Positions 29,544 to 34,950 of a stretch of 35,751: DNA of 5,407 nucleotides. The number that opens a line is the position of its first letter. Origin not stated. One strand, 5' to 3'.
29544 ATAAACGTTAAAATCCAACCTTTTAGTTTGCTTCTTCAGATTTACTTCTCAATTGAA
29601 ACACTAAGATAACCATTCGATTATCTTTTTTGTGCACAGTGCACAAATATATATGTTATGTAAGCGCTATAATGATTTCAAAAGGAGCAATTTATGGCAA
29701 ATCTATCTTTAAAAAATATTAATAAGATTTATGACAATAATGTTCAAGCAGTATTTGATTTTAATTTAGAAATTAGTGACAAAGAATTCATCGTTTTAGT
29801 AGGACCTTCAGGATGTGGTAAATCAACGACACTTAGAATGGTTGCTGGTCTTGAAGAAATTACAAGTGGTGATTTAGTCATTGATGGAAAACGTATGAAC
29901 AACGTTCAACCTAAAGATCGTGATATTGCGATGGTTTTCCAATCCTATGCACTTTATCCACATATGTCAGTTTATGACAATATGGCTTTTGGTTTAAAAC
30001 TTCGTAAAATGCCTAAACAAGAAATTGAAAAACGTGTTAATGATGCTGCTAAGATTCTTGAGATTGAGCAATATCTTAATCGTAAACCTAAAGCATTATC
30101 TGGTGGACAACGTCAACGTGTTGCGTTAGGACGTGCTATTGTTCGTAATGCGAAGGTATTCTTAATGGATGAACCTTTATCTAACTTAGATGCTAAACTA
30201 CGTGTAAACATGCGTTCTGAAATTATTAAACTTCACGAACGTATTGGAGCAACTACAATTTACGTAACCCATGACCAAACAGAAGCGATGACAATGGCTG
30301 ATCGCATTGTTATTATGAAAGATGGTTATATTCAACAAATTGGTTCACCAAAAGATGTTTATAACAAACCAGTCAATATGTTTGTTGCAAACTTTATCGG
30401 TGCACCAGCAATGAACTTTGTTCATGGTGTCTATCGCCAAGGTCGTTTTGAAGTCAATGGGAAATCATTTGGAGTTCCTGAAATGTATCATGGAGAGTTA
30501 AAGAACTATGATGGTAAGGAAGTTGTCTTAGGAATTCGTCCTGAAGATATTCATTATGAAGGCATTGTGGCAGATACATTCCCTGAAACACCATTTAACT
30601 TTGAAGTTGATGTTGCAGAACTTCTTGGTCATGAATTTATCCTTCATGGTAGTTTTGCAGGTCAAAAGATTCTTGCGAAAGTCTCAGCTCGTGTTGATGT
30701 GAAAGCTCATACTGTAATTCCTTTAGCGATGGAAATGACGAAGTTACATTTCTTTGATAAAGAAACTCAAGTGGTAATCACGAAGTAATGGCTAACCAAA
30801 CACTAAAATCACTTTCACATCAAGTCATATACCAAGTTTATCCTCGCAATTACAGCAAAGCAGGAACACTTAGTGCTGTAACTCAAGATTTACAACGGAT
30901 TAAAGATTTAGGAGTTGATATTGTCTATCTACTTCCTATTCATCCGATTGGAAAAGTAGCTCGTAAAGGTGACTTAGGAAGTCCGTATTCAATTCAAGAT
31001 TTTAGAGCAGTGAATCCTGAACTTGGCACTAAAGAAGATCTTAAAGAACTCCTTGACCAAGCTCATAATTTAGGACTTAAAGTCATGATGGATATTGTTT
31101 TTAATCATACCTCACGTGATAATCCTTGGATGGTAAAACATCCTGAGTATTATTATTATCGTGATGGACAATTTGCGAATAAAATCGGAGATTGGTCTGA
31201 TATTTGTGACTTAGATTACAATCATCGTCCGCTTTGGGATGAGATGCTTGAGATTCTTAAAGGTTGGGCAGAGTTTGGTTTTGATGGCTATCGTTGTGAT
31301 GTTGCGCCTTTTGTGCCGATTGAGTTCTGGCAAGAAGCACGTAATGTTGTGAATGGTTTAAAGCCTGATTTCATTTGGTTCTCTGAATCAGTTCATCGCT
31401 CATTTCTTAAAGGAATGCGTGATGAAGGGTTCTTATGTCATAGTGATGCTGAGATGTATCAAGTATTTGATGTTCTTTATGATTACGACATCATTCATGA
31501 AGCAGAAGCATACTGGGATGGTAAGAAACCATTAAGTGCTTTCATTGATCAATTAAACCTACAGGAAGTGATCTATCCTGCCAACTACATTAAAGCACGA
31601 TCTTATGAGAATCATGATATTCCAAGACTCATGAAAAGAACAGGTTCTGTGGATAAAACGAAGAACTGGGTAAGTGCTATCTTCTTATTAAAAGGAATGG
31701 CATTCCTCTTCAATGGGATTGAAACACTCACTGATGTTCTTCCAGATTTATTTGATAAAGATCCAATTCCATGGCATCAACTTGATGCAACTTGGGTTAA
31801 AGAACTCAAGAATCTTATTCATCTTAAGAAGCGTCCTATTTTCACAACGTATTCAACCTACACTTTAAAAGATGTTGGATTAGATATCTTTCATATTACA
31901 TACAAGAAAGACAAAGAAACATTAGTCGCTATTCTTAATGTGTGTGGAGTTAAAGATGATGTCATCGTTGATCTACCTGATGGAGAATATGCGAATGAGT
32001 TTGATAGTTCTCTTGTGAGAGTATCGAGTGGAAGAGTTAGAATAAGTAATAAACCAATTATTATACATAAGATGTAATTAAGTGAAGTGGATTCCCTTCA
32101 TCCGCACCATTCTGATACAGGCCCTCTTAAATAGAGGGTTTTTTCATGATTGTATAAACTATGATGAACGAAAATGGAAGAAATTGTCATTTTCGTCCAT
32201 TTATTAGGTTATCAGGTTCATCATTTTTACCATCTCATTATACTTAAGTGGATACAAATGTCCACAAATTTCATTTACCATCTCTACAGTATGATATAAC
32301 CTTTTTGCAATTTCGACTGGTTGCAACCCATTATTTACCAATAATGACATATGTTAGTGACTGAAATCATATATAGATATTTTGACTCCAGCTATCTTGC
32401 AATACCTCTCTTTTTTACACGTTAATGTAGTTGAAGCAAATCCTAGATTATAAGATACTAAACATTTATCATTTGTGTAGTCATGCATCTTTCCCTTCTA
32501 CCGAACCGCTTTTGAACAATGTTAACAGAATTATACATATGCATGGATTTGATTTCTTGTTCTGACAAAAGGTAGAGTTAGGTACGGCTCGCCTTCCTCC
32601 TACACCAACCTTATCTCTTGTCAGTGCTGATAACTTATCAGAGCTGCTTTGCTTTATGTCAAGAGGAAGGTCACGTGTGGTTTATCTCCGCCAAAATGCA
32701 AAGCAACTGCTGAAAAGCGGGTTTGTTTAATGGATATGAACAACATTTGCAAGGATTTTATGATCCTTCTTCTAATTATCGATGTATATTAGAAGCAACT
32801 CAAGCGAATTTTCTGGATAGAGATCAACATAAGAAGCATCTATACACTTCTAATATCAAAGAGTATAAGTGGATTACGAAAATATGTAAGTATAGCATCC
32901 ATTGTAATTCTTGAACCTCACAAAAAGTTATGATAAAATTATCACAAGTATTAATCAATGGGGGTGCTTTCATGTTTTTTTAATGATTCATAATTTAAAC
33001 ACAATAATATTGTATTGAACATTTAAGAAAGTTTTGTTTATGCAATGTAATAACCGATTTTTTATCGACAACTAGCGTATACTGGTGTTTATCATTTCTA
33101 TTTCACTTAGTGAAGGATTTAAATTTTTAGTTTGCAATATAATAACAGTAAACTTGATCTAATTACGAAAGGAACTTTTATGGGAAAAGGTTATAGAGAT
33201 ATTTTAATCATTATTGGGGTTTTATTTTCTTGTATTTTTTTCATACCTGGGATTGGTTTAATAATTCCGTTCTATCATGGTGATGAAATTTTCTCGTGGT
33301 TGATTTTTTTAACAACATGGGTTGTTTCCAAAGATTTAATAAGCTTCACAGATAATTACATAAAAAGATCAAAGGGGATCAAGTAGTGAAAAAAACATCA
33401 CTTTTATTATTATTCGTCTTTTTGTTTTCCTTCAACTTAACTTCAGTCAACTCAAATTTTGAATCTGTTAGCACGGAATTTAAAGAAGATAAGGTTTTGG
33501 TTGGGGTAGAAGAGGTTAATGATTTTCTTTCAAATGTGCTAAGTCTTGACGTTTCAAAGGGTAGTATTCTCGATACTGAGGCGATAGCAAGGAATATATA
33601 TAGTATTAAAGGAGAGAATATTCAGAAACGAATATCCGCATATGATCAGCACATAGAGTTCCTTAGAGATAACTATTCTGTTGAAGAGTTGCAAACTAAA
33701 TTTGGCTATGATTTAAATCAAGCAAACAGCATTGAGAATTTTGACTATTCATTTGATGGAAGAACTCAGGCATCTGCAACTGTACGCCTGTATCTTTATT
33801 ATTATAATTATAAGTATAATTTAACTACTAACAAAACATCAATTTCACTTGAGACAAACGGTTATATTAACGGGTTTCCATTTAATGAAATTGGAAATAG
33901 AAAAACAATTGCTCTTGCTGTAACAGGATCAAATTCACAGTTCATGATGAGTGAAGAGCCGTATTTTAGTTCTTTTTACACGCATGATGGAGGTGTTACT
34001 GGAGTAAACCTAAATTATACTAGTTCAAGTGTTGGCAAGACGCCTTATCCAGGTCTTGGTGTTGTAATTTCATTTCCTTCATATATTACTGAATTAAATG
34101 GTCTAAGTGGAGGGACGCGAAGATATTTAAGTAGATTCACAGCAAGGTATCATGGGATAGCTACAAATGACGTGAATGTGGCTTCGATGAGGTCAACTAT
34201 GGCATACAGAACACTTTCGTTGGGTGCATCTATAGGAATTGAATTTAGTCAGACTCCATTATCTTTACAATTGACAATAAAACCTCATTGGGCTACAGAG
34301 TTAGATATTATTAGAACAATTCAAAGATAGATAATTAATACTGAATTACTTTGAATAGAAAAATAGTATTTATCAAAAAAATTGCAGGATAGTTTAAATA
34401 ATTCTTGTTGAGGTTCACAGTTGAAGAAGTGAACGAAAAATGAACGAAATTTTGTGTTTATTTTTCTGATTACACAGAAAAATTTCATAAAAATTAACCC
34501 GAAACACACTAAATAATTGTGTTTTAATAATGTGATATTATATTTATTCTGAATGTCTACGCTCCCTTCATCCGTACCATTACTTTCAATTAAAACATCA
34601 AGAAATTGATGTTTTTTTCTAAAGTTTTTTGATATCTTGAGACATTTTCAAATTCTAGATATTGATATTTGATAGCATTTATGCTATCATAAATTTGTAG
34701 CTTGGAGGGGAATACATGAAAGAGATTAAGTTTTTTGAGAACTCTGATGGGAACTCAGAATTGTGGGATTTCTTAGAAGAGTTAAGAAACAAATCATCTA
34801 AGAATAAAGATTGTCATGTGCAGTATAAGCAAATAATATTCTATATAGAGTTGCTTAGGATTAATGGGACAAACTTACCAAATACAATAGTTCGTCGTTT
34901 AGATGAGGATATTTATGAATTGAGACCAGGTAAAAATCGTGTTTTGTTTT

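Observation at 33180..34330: Orphan two-gene cargo module: small two-TM protein translationally coupled to a cysteine-free secreted protein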

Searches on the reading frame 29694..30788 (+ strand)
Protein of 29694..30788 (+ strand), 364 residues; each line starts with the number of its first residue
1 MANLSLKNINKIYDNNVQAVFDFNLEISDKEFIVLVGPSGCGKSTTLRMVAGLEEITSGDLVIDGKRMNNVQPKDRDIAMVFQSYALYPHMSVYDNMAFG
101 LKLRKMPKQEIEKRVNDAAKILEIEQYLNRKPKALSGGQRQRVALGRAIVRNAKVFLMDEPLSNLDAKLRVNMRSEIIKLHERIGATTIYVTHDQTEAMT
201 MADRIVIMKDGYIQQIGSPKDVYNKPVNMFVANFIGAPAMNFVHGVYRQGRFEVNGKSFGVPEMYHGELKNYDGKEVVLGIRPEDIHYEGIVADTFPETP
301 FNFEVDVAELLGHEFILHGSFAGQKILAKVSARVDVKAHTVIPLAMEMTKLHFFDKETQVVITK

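Call 21: search_protein_families(library=pfam, proteins=[window:29694-30788:+], max_evalue=0.1)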
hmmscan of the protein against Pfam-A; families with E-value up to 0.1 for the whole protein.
window:29694-30788:+ (364 aa): 20 families
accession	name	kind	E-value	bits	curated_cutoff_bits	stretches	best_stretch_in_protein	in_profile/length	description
PF00005.33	ABC_tran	-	4.9e-32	111.8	25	1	22-162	3-136/137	ABC transporter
PF17912.7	OB_MalK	-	1.2e-11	45.7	27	1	236-286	1-53/53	MalK OB fold domain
PF17850.7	CysA_C_terminal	-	5.4e-08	33.7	29.7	1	241-287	1-42/43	CysA C-terminal regulatory domain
PF02463.25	SMC_N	-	1.4e-05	25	40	1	29-206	23-209/220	RecF/RecN/SMC N terminal domain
PF13304.12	AAA_21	-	2.8e-05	24.8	27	0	122-195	225-300/304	AAA domain, putative AbiEii toxin, Type IV TA system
PF03215.21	Rad17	-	4e-05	24.1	23.8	1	24-105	39-121/186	Rad17 P-loop domain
PF13401.12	AAA_22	-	0.00025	21.8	27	1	29-55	4-30/130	AAA domain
PF08402.16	TOBE_2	-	0.0011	19.5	21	1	279-353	1-75/76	TOBE domain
PF13476.12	AAA_23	-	0.0014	19.8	27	1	4-47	2-36/201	AAA domain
PF24389.1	ORC-CDC6-like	-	0.0027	17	27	1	26-50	28-52/571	ORC-CDC6-like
PF20720.3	nSTAND3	-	0.0072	16.5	27.2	1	28-51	15-38/155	Novel STAND NTPase 3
PF03193.22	RsgA_GTPase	-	0.014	15.7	30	1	27-57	104-133/174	RsgA GTPase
PF20703.3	nSTAND1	-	0.021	14.9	27.1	1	26-58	29-59/379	Novel STAND NTPase 1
PF00004.35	AAA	-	0.029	15.2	21.2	1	33-53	1-21/131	ATPase family associated with various cellular activities (AAA)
PF13191.12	AAA_16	-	0.045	14.7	32.6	1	28-51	22-45/167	AAA ATPase domain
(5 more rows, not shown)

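Call 75: list_cluster_members(proteins=[window:29694-30785:+, window:30788-32074:+, window:33180-33383:+, window:33386-34327:+, window:34716-35075:+, window:35083-35358:+, window:16952-19096:+])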
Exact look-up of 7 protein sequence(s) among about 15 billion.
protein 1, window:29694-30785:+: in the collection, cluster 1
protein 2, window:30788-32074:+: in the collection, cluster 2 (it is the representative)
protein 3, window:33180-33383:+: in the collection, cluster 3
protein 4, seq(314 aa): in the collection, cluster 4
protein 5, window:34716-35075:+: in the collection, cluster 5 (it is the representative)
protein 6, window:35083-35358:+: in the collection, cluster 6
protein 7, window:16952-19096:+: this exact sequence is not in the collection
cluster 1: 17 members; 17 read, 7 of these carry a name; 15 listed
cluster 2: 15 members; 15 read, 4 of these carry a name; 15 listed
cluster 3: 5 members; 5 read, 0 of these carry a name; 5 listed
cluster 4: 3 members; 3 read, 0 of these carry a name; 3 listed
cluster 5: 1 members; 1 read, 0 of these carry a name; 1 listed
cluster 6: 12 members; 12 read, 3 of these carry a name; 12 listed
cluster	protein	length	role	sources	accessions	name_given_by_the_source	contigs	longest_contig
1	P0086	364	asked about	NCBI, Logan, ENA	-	-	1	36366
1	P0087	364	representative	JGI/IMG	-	multiple sugar transport system ATP-binding protein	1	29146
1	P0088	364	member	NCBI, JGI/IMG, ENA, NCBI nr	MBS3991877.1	MAG: sn-glycerol-3-phosphate ABC transporter ATP-binding protein UgpC [Erysipelothrix sp.] | multiple sugar transport system ATP-binding protein | sn-glycerol-3-phosphate ABC transporter ATP-binding protein UgpC [Erysipelothrix sp.]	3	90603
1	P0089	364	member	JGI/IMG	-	multiple sugar transport system ATP-binding protein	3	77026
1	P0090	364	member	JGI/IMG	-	multiple sugar transport system ATP-binding protein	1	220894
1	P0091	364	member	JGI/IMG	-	multiple sugar transport system ATP-binding protein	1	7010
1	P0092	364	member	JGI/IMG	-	multiple sugar transport system ATP-binding protein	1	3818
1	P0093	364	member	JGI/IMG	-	multiple sugar transport system ATP-binding protein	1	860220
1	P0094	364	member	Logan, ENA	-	-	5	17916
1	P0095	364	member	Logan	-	-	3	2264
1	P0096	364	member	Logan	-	-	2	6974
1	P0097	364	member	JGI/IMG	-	-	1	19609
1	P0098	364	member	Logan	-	-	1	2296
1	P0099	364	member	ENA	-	-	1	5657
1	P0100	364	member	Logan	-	-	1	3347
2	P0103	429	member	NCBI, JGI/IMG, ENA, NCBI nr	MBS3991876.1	MAG: alpha-amylase [Erysipelothrix sp.] | glycosidase | alpha-amylase [Erysipelothrix sp.]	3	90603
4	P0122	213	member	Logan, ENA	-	-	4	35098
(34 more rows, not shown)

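Call 77: find_encoding_contigs(protein=P0103, flank=5000, max_places=3)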
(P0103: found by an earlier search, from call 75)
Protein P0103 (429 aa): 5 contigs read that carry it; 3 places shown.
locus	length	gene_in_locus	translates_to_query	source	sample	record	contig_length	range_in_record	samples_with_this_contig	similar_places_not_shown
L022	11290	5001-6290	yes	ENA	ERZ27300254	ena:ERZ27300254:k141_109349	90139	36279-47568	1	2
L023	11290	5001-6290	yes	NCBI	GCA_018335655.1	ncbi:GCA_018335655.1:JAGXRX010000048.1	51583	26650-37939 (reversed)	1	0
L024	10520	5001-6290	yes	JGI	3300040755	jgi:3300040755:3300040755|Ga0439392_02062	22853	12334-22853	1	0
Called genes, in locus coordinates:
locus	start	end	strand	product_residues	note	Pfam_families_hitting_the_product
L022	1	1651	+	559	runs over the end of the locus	PF00128:Alpha-amylase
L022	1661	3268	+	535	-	PF00128:Alpha-amylase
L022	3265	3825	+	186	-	PF13556:HTH_30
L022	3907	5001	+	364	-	PF02463:SMC_N (faint), PF00005:ABC_tran, PF17912:OB_MalK, PF17850:CysA_C_terminal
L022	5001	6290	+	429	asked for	PF00128:Alpha-amylase, PF14701:hDGE_amylase, PF00128:Alpha-amylase, PF18612:Bac_A_amyl_C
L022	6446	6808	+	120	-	PF05973:Gp49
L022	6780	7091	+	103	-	PF01381:HTH_3, PF13560:HTH_31 (weak)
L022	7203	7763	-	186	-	-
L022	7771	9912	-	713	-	PF00128:Alpha-amylase (weak), PF14701:hDGE_amylase (faint)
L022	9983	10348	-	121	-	PF03829:PTSIIA_gutA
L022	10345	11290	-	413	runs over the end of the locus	PF01408:GFO_IDH_MocA (faint), PF21135:DRL_cat, PF08666:SAF (faint)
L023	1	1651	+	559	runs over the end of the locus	PF00128:Alpha-amylase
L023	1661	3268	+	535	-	PF00128:Alpha-amylase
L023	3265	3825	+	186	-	PF13556:HTH_30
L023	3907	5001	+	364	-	PF02463:SMC_N (faint), PF00005:ABC_tran, PF17912:OB_MalK, PF17850:CysA_C_terminal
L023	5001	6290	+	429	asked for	PF00128:Alpha-amylase, PF14701:hDGE_amylase, PF00128:Alpha-amylase, PF18612:Bac_A_amyl_C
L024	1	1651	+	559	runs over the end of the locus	PF00128:Alpha-amylase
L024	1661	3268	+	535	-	PF00128:Alpha-amylase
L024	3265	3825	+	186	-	PF13556:HTH_30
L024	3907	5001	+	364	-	PF02463:SMC_N (faint), PF00005:ABC_tran, PF17912:OB_MalK, PF17850:CysA_C_terminal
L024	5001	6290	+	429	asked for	PF00128:Alpha-amylase, PF14701:hDGE_amylase, PF00128:Alpha-amylase, PF18612:Bac_A_amyl_C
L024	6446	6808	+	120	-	PF05973:Gp49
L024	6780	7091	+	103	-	PF01381:HTH_3, PF13560:HTH_31 (weak)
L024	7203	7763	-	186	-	-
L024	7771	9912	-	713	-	PF00128:Alpha-amylase (weak), PF14701:hDGE_amylase (faint)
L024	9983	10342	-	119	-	PF03829:PTSIIA_gutA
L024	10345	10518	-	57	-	?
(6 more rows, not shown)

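Call 79: find_encoding_contigs(protein=P0122, flank=4000, max_places=4)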
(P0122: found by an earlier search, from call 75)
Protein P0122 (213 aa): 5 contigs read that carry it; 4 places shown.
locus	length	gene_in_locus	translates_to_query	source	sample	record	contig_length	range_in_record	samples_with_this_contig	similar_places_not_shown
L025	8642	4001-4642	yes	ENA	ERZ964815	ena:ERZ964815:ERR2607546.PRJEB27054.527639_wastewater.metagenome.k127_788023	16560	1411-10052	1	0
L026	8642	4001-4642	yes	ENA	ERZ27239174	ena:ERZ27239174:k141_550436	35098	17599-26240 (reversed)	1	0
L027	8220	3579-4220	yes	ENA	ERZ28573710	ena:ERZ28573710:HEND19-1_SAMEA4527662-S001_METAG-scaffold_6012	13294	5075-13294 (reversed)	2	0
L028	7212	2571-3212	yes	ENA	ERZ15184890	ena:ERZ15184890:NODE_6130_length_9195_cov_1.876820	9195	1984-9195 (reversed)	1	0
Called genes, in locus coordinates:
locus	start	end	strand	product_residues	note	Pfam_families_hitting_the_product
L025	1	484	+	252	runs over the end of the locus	PF05116:S6PP (faint), PF08282:Hydrolase_3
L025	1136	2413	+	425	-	PF13173:AAA_14, PF13635:DUF4143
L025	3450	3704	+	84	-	-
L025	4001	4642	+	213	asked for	-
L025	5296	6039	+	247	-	PF10418:DHODB_Fe-S_bind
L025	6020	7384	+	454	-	PF14691:Fer4_20, PF00070:Pyr_redox (faint), PF01262:AlaDh_PNT_C (faint), PF03486:HI0933_like (faint), PF07992:Pyr_redox_2, PF13450:NAD_binding_8 (weak), PF13738:Pyr_redox_3 (weak)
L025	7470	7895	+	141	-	PF06803:DUF1232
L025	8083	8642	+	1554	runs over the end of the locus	PF13426:PAS_9, PF00989:PAS, PF08448:PAS_4, PF13426:PAS_9, PF08447:PAS_3, PF13426:PAS_9, PF00989:PAS, PF13426:PAS_9, +15 more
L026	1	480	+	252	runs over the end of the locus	PF05116:S6PP (faint), PF08282:Hydrolase_3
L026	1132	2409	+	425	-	PF13173:AAA_14, PF13635:DUF4143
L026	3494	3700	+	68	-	-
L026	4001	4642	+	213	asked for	-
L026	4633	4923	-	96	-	-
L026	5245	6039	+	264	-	PF10418:DHODB_Fe-S_bind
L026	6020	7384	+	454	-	PF14691:Fer4_20, PF00070:Pyr_redox (faint), PF01262:AlaDh_PNT_C (faint), PF03486:HI0933_like (faint), PF07992:Pyr_redox_2, PF13450:NAD_binding_8 (weak), PF13738:Pyr_redox_3 (weak)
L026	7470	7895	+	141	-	PF06803:DUF1232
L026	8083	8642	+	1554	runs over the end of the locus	PF13426:PAS_9, PF00989:PAS, PF08448:PAS_4, PF13426:PAS_9, PF08447:PAS_3, PF13426:PAS_9, PF00989:PAS, PF13426:PAS_9, +15 more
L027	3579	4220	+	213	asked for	-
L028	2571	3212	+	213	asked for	-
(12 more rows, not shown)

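Call 83: search_protein_families(library=padloc, proteins=[L026:1132-2409:+], max_evalue=0.1)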
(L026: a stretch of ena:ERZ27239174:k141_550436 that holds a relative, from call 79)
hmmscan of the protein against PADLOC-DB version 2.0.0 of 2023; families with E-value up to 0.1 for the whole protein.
L026:1132-2409:+ (425 aa): 8 families
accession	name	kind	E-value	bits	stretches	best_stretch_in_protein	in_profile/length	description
PDLC04790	PDC-S01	-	2.9e-57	192.3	1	6-423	10-417/422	-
PDLC04787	PDC-S01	-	2.1e-24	84.1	1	8-420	11-402/412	-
PDLC04789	PDC-S01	-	7.1e-23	79.2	1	9-371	3-344/375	-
PDLC04786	PDC-S01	-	1.1e-10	38.9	1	59-390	73-405/439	-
PDLC04788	PDC-S01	-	1.3e-10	38.8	1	76-369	87-384/448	-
PDLC04791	PDC-S01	-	4.3e-10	36.8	1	165-382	156-365/395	-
PDLC04792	PDC-S01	-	2.4e-06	24.4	1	62-370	75-387/452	-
PDLC04140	mad8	-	0.0008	17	1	14-53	18-57/314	mads_8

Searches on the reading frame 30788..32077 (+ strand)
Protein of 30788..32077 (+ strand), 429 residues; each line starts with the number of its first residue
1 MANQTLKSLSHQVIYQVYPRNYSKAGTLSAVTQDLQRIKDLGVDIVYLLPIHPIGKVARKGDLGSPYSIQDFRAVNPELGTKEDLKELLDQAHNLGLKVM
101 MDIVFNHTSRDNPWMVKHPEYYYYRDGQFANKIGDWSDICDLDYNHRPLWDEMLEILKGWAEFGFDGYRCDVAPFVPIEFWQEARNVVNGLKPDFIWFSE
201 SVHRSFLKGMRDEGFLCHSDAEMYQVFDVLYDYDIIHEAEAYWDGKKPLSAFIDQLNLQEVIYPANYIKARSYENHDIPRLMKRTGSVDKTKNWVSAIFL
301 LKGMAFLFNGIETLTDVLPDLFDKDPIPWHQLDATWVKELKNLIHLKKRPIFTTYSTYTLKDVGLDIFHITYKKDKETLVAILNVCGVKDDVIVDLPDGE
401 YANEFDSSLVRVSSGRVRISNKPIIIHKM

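Call 21: search_protein_families(library=pfam, proteins=[window:30788-32077:+], max_evalue=0.1)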
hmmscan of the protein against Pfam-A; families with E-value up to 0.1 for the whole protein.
window:30788-32077:+ (429 aa): 6 families
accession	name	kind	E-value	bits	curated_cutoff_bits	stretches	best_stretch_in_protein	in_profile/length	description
PF00128.31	Alpha-amylase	-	8.5e-35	121.3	22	2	21-121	11-105/446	Alpha amylase, catalytic domain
PF18612.7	Bac_A_amyl_C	-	1.8e-15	56.8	25.9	1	359-426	2-69/69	Bacterial Alpha amylase C-terminal domain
PF14701.12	hDGE_amylase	-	4.6e-13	49.5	27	1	26-123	19-118/439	Glycogen debranching enzyme, glucanotransferase domain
PF14871.12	GHL6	-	0.0034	18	35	1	76-170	38-130/132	Hypothetical glycosyl hydrolase 6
PF12876.13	Cellulase-like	-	0.05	13.4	25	0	40-122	30-115/355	Sugar-binding cellulase-like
PF19276.4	HD_assoc_2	-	0.099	12.5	23.1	0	345-413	97-165/222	HD associated region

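Call 83: search_protein_families(library=padloc, proteins=[L026:1132-2409:+], max_evalue=0.1)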
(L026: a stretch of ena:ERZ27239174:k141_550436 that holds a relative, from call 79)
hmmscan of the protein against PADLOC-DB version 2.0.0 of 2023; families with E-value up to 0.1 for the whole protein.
L026:1132-2409:+ (425 aa): 8 families
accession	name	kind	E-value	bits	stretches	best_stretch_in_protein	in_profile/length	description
PDLC04790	PDC-S01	-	2.9e-57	192.3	1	6-423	10-417/422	-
PDLC04787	PDC-S01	-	2.1e-24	84.1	1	8-420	11-402/412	-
PDLC04789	PDC-S01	-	7.1e-23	79.2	1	9-371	3-344/375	-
PDLC04786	PDC-S01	-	1.1e-10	38.9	1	59-390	73-405/439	-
PDLC04788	PDC-S01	-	1.3e-10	38.8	1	76-369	87-384/448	-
PDLC04791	PDC-S01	-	4.3e-10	36.8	1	165-382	156-365/395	-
PDLC04792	PDC-S01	-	2.4e-06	24.4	1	62-370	75-387/452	-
PDLC04140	mad8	-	0.0008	17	1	14-53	18-57/314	mads_8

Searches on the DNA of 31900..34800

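Call 92: search_rna_families(source=window, start=31900, end=34800, threshold=evalue, max_evalue=1)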
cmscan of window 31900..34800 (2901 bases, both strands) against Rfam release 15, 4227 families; matches with E-value up to 1: 1.
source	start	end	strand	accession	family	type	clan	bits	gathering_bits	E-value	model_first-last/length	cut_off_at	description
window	33360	33407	-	RF00149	snoZ103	Gene; snRNA; snoRNA; CD-box;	-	21.4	44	0.77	1-100/100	no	Small nucleolar RNA Z103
